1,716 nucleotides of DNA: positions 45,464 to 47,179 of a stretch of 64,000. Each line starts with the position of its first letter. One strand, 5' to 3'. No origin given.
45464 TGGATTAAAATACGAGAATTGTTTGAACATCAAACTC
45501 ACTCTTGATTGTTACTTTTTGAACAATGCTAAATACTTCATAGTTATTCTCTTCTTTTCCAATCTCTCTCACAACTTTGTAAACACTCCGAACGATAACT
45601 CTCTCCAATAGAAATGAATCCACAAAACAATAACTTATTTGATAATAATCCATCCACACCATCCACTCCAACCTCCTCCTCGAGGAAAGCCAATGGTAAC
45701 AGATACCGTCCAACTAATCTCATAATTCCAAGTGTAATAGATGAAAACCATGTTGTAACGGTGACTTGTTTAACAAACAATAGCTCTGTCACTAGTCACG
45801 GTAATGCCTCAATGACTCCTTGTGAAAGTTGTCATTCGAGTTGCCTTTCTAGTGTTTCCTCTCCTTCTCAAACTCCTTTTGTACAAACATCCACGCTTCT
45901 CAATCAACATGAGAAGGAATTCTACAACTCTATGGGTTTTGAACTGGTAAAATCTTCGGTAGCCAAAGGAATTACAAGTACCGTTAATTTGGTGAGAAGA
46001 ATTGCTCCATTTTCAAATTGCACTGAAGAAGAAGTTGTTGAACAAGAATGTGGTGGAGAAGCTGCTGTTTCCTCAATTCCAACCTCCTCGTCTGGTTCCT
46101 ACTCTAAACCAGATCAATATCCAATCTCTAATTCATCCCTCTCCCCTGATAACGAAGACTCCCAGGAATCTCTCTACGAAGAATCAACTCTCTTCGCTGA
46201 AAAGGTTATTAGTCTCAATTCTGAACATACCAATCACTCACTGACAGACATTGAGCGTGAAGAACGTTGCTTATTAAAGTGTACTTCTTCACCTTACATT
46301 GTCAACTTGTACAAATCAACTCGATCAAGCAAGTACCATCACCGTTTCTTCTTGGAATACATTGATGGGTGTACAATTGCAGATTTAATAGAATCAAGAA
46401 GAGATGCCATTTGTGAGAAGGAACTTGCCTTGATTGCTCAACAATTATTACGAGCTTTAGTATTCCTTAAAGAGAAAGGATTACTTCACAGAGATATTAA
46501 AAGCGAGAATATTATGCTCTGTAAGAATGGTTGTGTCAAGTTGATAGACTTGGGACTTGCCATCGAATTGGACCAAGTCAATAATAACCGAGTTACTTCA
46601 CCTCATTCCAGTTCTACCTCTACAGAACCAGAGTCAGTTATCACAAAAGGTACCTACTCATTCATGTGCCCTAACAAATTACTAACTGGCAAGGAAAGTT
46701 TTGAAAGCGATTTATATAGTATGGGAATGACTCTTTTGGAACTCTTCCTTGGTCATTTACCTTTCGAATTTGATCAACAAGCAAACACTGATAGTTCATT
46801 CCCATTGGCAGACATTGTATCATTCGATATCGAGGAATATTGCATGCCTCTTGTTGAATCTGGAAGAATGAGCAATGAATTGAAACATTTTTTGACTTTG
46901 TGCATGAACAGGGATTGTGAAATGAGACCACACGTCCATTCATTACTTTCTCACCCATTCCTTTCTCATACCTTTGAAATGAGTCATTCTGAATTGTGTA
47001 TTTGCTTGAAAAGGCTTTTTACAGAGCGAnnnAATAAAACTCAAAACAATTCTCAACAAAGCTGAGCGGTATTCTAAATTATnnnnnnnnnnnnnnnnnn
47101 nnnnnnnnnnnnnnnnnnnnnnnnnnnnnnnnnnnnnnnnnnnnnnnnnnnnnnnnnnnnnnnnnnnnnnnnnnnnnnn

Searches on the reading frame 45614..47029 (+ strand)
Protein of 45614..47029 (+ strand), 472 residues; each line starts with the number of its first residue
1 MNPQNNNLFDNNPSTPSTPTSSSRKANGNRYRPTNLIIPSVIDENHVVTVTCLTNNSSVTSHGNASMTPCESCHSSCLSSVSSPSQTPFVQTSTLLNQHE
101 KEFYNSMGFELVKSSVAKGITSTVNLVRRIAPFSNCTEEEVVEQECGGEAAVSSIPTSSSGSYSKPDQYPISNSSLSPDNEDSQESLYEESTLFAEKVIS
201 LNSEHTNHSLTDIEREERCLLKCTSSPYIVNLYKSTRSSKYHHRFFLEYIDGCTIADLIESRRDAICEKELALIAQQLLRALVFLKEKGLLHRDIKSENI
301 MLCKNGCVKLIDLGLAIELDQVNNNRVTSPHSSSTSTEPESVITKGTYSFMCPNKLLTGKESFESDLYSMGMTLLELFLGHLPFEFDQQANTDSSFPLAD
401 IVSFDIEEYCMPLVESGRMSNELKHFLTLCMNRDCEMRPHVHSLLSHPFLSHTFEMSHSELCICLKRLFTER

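Call 32: search_protein_families(library=pfam, proteins=[window:45614-47029:+], max_evalue=0.001)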
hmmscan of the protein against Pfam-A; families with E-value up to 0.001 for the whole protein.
window:45614-47029:+ (472 aa): 5 families
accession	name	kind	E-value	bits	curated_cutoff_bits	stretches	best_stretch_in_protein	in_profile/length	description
PF00069.31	Pkinase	-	6.4e-39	134.4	31.7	1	190-450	23-263/263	Protein kinase domain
PF07714.23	PK_Tyr_Ser-Thr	-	5e-24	85.4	23.1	1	200-445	35-255/258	Protein tyrosine and serine/threonine kinase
PF17667.7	Pkinase_fungal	-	3.5e-07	29.7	24.1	1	284-369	301-378/387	Fungal protein kinase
PF14531.12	Kinase-like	-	4.4e-05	23.3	25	1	272-393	148-260/289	Kinase-like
PF03109.22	ABC1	-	0.00028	20.6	22.9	1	246-326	146-224/244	ABC1 atypical kinase-like domain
